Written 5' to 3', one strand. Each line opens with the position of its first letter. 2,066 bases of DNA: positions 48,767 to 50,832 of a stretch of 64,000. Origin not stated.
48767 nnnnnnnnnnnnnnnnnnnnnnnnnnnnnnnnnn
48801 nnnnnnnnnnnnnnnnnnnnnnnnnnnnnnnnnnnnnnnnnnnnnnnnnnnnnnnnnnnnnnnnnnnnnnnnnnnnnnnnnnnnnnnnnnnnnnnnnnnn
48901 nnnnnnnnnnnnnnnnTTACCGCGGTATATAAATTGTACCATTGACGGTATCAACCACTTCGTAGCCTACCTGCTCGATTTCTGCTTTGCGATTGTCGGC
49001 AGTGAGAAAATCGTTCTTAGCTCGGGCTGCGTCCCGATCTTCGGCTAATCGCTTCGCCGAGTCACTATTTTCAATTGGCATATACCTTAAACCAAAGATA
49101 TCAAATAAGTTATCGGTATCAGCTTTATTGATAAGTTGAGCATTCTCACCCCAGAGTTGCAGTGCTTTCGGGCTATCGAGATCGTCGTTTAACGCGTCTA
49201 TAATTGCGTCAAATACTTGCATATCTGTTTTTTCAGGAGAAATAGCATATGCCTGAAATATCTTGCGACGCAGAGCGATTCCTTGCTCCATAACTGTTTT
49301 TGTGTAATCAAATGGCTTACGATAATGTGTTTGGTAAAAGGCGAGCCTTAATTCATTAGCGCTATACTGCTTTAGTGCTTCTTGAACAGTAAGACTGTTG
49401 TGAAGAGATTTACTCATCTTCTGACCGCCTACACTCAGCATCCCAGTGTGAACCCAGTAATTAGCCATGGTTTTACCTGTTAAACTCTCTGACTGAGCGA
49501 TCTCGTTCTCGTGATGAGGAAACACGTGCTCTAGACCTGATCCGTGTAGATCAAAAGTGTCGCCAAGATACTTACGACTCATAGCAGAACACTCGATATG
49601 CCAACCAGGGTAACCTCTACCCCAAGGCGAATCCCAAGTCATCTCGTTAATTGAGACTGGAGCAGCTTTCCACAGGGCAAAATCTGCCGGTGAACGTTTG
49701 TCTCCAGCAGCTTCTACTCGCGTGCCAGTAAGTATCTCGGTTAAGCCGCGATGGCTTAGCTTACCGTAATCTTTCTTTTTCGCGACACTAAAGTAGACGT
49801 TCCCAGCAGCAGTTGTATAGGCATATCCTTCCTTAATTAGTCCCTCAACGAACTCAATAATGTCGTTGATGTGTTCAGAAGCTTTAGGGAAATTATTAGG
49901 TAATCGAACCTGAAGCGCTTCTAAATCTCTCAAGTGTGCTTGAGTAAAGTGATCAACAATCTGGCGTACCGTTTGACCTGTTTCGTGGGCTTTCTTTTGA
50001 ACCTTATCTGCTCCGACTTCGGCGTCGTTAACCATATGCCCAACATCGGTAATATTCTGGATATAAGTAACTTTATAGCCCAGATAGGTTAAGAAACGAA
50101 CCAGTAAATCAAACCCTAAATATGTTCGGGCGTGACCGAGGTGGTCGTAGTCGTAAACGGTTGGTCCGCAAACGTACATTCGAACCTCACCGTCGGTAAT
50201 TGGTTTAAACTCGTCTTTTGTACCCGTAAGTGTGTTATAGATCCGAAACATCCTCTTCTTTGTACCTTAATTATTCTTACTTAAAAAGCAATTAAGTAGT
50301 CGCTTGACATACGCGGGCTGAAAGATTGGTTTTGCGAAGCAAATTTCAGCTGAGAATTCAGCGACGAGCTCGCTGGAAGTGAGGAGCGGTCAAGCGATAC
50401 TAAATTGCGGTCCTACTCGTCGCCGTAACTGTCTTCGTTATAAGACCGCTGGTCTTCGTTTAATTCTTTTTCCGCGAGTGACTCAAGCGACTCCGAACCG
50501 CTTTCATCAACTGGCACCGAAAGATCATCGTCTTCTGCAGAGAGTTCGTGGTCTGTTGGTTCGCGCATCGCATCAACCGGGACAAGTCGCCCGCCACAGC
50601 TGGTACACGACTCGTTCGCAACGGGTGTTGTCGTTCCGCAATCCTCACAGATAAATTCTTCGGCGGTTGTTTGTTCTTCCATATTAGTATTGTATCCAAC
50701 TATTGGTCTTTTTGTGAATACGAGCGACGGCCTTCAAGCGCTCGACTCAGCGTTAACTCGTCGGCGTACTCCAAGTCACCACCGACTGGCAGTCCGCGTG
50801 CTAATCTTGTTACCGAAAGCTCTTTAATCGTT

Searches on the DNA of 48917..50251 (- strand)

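Call 15: search_rna_families(sources=[L001, L002, L003, L004, L005, L006], threshold=gathering)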
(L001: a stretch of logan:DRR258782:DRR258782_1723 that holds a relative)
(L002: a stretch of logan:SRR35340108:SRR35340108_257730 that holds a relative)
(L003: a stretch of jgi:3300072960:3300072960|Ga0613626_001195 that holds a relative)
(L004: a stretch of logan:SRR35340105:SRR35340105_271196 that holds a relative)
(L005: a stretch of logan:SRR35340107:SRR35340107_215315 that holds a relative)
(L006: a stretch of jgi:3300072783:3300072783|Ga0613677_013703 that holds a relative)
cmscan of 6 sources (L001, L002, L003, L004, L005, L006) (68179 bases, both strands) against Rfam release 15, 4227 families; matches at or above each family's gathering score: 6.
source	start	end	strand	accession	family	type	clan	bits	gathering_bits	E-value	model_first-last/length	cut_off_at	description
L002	11793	11930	+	RF00023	tmRNA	Gene;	CL00001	75.6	47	1.6e-27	1-374/374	no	transfer-messenger RNA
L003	3128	3265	+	RF00023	tmRNA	Gene;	CL00001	75.6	47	1.6e-27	1-374/374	no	transfer-messenger RNA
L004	6290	6427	+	RF00023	tmRNA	Gene;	CL00001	75.6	47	1.6e-27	1-374/374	no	transfer-messenger RNA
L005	2911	3048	+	RF00023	tmRNA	Gene;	CL00001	75.6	47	1.6e-27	1-374/374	no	transfer-messenger RNA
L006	3126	3263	+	RF00023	tmRNA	Gene;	CL00001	75.6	47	1.6e-27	1-374/374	no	transfer-messenger RNA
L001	11978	12115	+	RF00023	tmRNA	Gene;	CL00001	75.2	47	2.2e-27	1-374/374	no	transfer-messenger RNA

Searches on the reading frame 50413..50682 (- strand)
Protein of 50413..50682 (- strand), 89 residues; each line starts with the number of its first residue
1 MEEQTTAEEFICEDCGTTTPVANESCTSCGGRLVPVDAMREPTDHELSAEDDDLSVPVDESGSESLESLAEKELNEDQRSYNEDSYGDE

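Call 62: search_protein_families(library=pfam, proteins=[window:50413-50682:-], max_evalue=0.01)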
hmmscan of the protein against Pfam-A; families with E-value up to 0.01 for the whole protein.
window:50413-50682:- (89 aa): 2 families
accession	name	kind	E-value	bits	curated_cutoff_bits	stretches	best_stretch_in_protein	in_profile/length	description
PF18912.6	DZR_2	-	0.0051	17.1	27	1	5-32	17-45/56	Double zinc ribbon domain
PF12773.13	DZR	-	0.0056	17.2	27.3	1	12-31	15-32/45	Double zinc ribbon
